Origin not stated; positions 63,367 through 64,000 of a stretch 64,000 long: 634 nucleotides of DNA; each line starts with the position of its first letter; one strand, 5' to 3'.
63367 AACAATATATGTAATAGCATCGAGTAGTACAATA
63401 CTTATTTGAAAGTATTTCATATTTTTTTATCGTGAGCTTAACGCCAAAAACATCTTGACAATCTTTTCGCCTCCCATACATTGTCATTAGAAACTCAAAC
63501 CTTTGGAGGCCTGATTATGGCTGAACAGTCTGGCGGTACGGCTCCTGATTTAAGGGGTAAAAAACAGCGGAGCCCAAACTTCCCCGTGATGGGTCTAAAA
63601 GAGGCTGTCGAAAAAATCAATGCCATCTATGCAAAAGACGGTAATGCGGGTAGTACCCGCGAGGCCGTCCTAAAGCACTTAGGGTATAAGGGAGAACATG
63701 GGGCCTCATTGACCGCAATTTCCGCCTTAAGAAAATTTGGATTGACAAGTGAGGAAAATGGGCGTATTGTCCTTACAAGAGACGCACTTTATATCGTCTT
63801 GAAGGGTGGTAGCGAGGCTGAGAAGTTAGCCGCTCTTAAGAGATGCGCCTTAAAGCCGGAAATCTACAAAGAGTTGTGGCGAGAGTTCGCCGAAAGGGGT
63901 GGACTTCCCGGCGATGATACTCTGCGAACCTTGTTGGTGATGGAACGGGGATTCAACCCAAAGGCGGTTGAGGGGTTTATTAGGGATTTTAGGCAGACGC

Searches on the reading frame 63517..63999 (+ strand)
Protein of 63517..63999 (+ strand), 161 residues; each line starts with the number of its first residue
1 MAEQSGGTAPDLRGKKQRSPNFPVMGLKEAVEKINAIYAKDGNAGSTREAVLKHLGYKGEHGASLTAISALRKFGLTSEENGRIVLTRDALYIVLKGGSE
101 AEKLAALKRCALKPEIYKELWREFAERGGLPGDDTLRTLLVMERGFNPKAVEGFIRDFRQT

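Call 6: search_protein_families(library=pfam, proteins=[window:63517-63999:+], max_evalue=1)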
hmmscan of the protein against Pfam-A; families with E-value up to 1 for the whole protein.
window:63517-63999:+ (161 aa): 0 families

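Call 7: search_protein_families(library=ncbifam, proteins=[window:63517-63999:+], max_evalue=1)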
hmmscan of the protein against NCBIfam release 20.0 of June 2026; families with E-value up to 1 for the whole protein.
window:63517-63999:+ (161 aa): 1 family
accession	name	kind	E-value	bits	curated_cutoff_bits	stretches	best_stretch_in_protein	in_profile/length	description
NF000952.0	PRK00095.2-2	subfamily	0.11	11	840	1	52-105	88-134/623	DNA mismatch repair endonuclease MutL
